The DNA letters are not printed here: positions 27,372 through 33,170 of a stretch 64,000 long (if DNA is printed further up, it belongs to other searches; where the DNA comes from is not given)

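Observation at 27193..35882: NfeD - flotillin - giant AAA+ ATPase - zinc-ribbon operon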

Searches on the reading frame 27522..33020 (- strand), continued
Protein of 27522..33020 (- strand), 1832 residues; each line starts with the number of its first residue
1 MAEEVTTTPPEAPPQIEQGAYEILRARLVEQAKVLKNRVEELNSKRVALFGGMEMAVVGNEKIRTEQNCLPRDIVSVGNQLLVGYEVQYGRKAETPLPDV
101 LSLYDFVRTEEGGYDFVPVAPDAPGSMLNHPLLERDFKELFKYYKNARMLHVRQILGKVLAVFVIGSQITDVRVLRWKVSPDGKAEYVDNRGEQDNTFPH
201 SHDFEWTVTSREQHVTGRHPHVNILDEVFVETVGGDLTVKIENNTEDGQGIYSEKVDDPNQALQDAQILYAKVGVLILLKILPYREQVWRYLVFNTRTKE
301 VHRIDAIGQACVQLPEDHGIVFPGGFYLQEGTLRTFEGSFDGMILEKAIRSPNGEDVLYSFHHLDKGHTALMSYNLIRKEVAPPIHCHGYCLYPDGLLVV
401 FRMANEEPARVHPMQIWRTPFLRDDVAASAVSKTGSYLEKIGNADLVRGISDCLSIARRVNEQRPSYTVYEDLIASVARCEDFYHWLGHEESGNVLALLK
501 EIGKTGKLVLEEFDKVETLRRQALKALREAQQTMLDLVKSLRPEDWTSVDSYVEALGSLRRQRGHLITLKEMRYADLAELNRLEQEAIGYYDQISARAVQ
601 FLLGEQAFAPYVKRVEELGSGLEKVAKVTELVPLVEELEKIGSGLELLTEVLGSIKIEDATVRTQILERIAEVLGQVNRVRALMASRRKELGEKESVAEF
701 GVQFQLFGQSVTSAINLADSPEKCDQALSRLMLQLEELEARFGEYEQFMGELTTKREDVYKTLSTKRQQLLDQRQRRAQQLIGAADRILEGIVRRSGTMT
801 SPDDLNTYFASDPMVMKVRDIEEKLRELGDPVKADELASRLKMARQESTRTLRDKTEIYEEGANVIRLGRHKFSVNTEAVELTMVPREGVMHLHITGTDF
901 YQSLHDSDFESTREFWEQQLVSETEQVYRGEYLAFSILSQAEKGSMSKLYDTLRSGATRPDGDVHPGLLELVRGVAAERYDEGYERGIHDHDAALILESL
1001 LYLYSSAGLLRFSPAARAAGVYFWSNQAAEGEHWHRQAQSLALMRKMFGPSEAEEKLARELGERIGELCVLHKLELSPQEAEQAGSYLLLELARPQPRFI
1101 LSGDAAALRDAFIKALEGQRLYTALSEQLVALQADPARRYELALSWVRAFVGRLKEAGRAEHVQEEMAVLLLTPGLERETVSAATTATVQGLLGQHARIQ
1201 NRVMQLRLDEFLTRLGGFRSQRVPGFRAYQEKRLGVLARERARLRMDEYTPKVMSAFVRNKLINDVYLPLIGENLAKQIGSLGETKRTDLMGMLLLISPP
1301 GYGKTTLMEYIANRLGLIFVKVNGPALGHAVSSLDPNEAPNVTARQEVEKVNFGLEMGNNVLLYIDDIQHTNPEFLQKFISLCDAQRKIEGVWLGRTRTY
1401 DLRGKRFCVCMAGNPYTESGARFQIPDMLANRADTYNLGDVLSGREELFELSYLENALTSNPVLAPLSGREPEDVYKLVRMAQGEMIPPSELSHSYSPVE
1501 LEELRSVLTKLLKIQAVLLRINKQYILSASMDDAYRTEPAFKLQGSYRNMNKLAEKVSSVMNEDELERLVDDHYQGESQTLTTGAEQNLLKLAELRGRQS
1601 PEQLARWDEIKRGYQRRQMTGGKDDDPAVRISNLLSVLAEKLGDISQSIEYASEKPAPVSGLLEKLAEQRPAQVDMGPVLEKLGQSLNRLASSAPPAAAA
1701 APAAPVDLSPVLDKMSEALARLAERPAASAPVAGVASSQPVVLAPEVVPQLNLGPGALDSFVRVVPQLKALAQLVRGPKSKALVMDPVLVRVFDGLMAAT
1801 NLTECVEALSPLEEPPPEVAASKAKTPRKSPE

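Call 19: find_related_loci(query=A1, collection=genome_contigs, flank=10000)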
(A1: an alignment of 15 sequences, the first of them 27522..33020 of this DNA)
Query A1 (1832 aa) in genome_contigs; peptide patterns used: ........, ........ (x = any residue, [..] = any of these).
600 stretches matched a pattern (row limit reached: there are more); 571 encode a relative of the query (tblastn E <= 1e-3); the best 80 are kept; 80 distinct loci.
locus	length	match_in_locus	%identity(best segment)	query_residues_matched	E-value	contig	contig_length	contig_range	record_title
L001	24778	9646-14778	56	5-1724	0e+0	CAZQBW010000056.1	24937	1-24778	MAG TPA_asm: uncultured Clostridia bacterium isolate binchicken_co197_382 genome assembly, contig: NODE_2769_length_2493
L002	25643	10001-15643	52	9-1829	0e+0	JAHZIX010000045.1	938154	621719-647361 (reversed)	MAG: Deltaproteobacteria bacterium isolate P_S1_bin.14 k141_1565743, whole genome shotgun sequence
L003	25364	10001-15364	51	9-1758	0e+0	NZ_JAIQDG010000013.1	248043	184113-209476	Myxococcus sp. RHSTA-1-4 NODE_13_length_248143_cov_148.326615, whole genome shotgun sequence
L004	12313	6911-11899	54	1-1662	0e+0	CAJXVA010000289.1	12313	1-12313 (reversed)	MAG TPA_asm: uncultured proteobacterium isolate SRR3933246_bin.3_MetaBAT_v2.12.1_MAG genome assembly, contig: NODE_1001_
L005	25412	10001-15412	51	1-1758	0e+0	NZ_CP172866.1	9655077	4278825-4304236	Corallococcus coralloides strain KYC2213 chromosome, complete genome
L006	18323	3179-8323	51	11-1700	0e+0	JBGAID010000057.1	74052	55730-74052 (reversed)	MAG: Polyangiaceae bacterium isolate MAG_MBR_H125.7 MBRH125-7_opera_contig_1381, whole genome shotgun sequence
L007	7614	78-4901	53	16-1687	0e+0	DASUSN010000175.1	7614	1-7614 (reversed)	MAG TPA_asm: Thermoanaerobaculia bacterium isolate SMAG_U1737 k141_1385450, whole genome shotgun sequence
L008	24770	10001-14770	52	9-1728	0e+0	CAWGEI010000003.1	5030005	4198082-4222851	MAG: uncultured Acidobacteriota bacterium isolate MFD01916.bin.2.105 genome assembly, contig: contig_3365, whole genome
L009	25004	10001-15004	51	14-1671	0e+0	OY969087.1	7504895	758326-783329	MAG: uncultured delta proteobacterium isolate MFD01721.bin.c.1 genome assembly, chromosome: 1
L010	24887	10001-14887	54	16-1653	0e+0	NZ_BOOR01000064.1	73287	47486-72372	Planotetraspora thailandica strain NBRC 104271 sequence064, whole genome shotgun sequence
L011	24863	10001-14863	54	16-1653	0e+0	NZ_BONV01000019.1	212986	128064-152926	Planotetraspora kaengkrachanensis strain NBRC 104272 sequence19, whole genome shotgun sequence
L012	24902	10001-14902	53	4-1655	0e+0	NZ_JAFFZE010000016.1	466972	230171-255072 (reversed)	Actinophytocola gossypii strain S1-96 Scaffold8_1, whole genome shotgun sequence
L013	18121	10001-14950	53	8-1651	0e+0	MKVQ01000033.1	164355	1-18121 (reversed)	MAG: Myxococcales bacterium 68-20 scnpilot_expt_750_bf_scaffold_299, whole genome shotgun sequence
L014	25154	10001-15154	49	19-1721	0e+0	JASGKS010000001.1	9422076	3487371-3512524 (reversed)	MAG: Archangium sp. isolate 5N606 JMF-2111-06-0005.ont.bin.606_0, whole genome shotgun sequence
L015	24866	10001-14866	54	3-1655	0e+0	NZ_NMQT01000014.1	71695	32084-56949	Amycolatopsis thailandensis strain JCM 16380 contig14, whole genome shotgun sequence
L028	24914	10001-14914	50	1-1640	0e+0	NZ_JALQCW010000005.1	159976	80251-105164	Pseudomonas morbosilactucae strain MAFF 302030 302030_contig_5, whole genome shotgun sequence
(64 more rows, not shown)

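Call 40: find_encoding_contigs(protein=P0002, flank=6000, max_places=2)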
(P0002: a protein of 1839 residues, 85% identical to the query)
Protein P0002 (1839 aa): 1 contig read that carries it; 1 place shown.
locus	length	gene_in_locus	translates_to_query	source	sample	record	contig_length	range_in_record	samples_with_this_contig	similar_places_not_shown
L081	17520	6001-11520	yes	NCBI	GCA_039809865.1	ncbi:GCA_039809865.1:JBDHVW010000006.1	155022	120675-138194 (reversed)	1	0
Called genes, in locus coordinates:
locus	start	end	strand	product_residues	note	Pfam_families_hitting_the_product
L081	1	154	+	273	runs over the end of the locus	-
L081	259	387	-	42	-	-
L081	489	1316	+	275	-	PF04945:YHS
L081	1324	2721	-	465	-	PF01979:Amidohydro_1, PF07969:Amidohydro_3 (weak)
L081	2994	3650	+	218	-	-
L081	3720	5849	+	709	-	-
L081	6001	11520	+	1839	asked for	PF12458:DUF3686, PF25472:DUF7902, PF00004:AAA (weak)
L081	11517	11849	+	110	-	PF13453:Zn_ribbon_TFIIB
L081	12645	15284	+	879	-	PF16937:T3SS_HrpK1 (faint), PF05819:NolX (weak)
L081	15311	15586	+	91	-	PF02604:PhdYeFM_antitox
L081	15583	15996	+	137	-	PF01850:PIN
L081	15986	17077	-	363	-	-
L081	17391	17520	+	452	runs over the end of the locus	PF09924:LPG_synthase_C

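Call 41: find_encoding_contigs(protein=P0006, flank=6000, max_places=2)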
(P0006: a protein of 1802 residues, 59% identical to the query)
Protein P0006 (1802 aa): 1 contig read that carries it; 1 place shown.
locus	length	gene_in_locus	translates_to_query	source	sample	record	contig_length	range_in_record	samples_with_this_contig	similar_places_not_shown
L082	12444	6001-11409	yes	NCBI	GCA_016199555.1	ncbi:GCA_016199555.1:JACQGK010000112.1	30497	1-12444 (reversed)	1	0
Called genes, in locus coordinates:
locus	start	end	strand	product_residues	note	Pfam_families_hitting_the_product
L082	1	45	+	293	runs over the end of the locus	PF00950:ABC-3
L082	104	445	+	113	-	-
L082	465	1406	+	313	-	-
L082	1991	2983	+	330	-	PF02254:TrkA_N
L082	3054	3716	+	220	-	-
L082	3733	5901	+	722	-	-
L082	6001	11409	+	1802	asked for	PF12458:DUF3686, PF13401:AAA_22 (faint), PF25472:DUF7902, PF07728:AAA_5 (faint), PF00004:AAA (weak)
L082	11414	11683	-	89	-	PF00462:Glutaredoxin, PF13417:GST_N_3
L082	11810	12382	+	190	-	PF00036:EF-hand_1 (faint), PF13202:EF-hand_5 (faint), PF13405:EF-hand_6 (faint), PF13499:EF-hand_7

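Call 42: find_encoding_contigs(protein=P0016, flank=6000, max_places=2)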
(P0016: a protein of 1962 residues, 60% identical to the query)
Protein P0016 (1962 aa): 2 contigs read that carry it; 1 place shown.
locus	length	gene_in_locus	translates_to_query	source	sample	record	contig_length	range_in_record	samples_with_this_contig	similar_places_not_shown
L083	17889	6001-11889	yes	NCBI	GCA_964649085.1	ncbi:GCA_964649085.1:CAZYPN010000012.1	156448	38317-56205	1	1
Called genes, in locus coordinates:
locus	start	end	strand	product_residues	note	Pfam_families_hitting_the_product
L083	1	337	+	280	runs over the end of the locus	-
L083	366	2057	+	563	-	PF00501:AMP-binding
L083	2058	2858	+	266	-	PF00753:Lactamase_B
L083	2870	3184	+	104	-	-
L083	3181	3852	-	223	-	-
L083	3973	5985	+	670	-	PF01145:Band_7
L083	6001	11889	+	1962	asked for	PF12458:DUF3686, PF25472:DUF7902, PF13401:AAA_22 (faint), PF00004:AAA (weak)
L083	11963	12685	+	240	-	-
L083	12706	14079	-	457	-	PF00919:UPF0004, PF04055:Radical_SAM, PF18693:TRAM_2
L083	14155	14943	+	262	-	PF01453:B_lectin (faint)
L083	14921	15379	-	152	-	PF12158:DUF3592 (weak)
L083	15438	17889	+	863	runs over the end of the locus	PF01368:DHH (weak), PF02272:DHHA1, PF00571:CBS, PF12627:PolyA_pol_RNAbd (faint), PF01743:PolyA_pol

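Call 101: search_protein_families(library=pfam, proteins=[L028:5728-6348:+, L028:6358-7059:+, L028:15185-15874:+, L028:7124-7765:+, L083:11963-12685:+], max_evalue=0.01)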
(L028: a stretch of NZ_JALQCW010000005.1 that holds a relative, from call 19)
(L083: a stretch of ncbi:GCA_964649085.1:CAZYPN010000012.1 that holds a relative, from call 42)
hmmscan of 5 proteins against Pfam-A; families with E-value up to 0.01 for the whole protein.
L028:5728-6348:+ (206 aa): 1 family
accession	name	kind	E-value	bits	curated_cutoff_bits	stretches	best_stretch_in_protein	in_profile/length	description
PF09938.14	DUF2170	-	2.5e-50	170.2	27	1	66-202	2-137/137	Uncharacterized protein conserved in bacteria (DUF2170)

L028:6358-7059:+ (233 aa): 2 families
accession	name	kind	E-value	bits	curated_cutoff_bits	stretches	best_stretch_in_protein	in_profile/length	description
PF04012.17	PspA_IM30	-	2e-49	168.6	33.9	1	4-231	1-219/220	PspA/IM30 family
PF17649.6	VPS38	-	0.0013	18.2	25.2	1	90-184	190-290/424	Vacuolar protein sorting 38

L028:15185-15874:+ (229 aa): 3 families
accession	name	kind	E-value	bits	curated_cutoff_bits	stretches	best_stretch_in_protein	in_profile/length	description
PF13091.12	PLDc_2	-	1.9e-31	109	27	1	103-223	4-132/132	PLD-like domain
PF07894.18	SACK1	-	9.8e-06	25.8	21.4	0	171-224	218-270/274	Scaffolding anchor of CK1 domain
PF00614.28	PLDc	-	0.0023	18.4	21.9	1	172-193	5-26/28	Phospholipase D Active site motif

L028:7124-7765:+ (213 aa): 0 families

L083:11963-12685:+ (240 aa): 1 family
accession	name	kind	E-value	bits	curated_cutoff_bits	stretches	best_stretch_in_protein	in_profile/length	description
PF06419.17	COG6_N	-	0.008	16.7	27.4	0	104-181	11-88/114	Conserved oligomeric complex COG6, N-terminal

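Call 102: search_dna_similar(query=window:27522-33020:-, collection=plasmids, mode=protein, max_evalue=1e-10, max_rows=15)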
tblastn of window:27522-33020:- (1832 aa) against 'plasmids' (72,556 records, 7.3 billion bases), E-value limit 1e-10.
Records with a match: 13; places in all: 13; records where one place covers at least 80% of the query: 12.
Best place of each record, by identity: <60% 13.
By first word of the organism name: Streptomyces 3; Proteus 2; Deinococcus 2; Nonomuraea 1; Pseudomonas 1; Hymenobacter 1; Photobacterium 1; Vibrio 1; Halomonas 1.
By predicted mobility (MOB-suite, as given by PLSDB): non-mobilizable 10; mobilizable 3.
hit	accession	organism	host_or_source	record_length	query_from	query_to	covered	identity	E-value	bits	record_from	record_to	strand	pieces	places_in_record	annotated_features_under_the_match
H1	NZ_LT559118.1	Nonomuraea gerenzanensis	-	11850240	15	1658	90%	52.5%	0e+0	1566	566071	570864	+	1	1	none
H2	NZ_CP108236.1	Streptomyces sp. NBC_00080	-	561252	16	1654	89%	49.4%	0e+0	1521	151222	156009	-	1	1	DNA repair ATPase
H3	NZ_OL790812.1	Proteus mirabilis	-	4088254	19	1642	89%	48.2%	0e+0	1520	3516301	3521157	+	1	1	none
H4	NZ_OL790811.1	Proteus mirabilis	-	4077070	19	1642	89%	48.2%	0e+0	1520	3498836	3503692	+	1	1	none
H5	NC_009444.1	Pseudomonas fluorescens SBW25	-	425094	17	1673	90%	47.1%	0e+0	1464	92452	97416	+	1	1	DNA repair ATPase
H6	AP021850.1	Deinococcus grandis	-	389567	19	1646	89%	46.3%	0e+0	1352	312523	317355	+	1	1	hypothetical protein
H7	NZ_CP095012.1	Streptomyces sp. 2P-4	cell culture,mudflats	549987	17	1614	87%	45.1%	0e+0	1202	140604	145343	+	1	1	DNA repair ATPase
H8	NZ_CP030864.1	Streptomyces globosus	cell culture,environment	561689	17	1614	87%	45.0%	0e+0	1202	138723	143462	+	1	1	DNA repair ATPase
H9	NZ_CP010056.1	Hymenobacter sp. DG25B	single cell,soil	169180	15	1614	87%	43.9%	0e+0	1312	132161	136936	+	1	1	DNA repair ATPase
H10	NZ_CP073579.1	Photobacterium sp. GJ3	-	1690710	17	1647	89%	42.0%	0e+0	1258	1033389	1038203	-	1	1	record has no annotation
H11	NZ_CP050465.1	Vibrio campbellii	single cell,seawater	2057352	19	1625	88%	42.1%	0e+0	1261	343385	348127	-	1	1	none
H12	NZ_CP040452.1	Halomonas sp. PA16-9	-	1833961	17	1643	89%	41.4%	0e+0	1271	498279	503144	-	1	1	none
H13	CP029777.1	Deinococcus actinosclerus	mixed culture,wastewater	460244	1124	1660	29%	56.2%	1e-168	580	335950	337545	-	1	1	DNA repair protein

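Call 103: search_dna_similar(query=window:27522-33020:-, collection=phages, mode=protein, max_evalue=1e-10, max_rows=10)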
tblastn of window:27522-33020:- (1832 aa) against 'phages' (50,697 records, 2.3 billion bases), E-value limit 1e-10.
No match.
